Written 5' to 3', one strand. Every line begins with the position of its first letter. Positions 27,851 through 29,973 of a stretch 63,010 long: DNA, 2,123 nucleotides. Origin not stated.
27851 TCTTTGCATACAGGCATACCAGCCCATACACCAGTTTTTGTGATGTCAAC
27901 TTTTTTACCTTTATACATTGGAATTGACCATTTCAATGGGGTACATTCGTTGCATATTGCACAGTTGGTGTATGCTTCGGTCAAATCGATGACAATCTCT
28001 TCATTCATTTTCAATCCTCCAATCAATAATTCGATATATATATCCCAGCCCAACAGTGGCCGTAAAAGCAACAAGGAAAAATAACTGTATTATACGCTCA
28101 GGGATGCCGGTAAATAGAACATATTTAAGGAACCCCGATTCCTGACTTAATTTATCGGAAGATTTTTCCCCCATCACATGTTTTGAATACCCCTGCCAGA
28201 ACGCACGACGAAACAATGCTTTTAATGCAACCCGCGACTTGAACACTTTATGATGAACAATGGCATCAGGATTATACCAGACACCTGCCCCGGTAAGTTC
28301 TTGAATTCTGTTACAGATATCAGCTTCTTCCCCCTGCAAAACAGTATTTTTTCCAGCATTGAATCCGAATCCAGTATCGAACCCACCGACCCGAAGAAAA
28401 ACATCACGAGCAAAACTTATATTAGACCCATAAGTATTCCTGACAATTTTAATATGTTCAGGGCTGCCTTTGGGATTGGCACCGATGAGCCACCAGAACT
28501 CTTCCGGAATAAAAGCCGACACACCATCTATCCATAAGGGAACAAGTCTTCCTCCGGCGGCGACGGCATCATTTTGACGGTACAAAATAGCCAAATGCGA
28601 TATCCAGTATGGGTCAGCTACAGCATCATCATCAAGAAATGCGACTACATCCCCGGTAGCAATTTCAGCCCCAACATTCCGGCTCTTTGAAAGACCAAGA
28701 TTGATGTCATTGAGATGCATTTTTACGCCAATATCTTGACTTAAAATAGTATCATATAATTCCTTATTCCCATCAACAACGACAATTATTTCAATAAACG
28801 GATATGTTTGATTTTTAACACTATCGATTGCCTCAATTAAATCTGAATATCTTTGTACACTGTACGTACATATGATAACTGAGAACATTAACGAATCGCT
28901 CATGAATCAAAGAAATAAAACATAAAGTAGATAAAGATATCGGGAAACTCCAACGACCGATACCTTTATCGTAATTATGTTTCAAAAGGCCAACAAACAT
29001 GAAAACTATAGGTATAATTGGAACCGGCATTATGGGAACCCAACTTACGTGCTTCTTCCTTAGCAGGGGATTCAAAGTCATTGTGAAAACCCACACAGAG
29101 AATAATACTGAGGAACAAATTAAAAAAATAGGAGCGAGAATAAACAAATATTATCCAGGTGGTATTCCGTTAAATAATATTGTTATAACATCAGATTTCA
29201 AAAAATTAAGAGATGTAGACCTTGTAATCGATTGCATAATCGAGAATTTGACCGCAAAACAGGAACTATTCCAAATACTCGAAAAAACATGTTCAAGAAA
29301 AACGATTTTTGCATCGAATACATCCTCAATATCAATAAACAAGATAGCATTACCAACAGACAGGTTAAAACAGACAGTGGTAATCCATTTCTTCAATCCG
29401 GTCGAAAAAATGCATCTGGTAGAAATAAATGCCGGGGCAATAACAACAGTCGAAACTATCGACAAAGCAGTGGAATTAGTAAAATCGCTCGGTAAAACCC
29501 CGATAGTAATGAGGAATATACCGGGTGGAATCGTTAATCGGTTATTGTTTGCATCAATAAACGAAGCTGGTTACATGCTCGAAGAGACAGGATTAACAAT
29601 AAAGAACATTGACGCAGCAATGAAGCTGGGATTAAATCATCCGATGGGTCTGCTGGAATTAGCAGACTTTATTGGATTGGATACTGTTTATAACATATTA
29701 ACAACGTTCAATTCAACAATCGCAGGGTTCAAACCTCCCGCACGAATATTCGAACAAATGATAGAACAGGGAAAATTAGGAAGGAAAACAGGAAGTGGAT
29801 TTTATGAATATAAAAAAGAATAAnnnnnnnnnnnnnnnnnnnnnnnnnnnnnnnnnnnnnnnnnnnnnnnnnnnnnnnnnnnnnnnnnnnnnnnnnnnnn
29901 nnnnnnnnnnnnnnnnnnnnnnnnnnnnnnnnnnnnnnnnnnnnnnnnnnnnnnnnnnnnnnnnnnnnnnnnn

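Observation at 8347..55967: Eight near-identical copies of a ~33-nt promoter-like cassette marking the head of gene strings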

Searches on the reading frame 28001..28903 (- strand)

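Call 8: search_protein_families(library=pfam, proteins=[window:28001-28903:-], max_evalue=0.01)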
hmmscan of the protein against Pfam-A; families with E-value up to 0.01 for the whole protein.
window:28001-28903:- (300 aa): 3 families
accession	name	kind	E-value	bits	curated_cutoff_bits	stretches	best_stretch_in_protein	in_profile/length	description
PF00535.33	Glycos_transf_2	-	2.4e-24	86.6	23.3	1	8-169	1-164/168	Glycosyl transferase family 2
PF10111.15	Glyco_tranf_2_2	-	7e-08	32.7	27.3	1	8-95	1-93/276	Glycosyltransferase like family 2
PF13641.12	Glyco_tranf_2_3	-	7.5e-08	33.1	27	1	7-117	3-120/230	Glycosyltransferase like family 2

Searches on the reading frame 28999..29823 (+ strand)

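Call 8: search_protein_families(library=pfam, proteins=[window:28999-29823:+], max_evalue=0.01)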
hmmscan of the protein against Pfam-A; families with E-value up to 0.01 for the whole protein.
window:28999-29823:+ (274 aa): 6 families
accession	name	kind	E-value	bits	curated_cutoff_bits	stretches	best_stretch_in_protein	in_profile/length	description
PF02737.24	3HCDH_N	-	4.3e-45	154.3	22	1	3-173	1-179/180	3-hydroxyacyl-CoA dehydrogenase, NAD binding domain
PF00725.27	3HCDH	-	1.7e-27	96.2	22.1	1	178-271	3-97/97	3-hydroxyacyl-CoA dehydrogenase, C-terminal domain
PF03446.21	NAD_binding_2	-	2.3e-06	28.1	21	1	3-110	1-96/161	NAD binding domain of 6-phosphogluconate dehydrogenase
PF03807.23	F420_oxidored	-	0.0016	19.4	21.6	1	3-49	1-49/94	NADP oxidoreductase coenzyme F420-dependent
PF02558.23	ApbA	-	0.002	18.2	22.2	1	4-79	1-73/150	Ketopantoate reductase PanE/ApbA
PF01210.29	NAD_Gly3P_dh_N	-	0.0029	18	23.1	1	4-107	2-102/158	NAD-dependent glycerol-3-phosphate dehydrogenase N-terminus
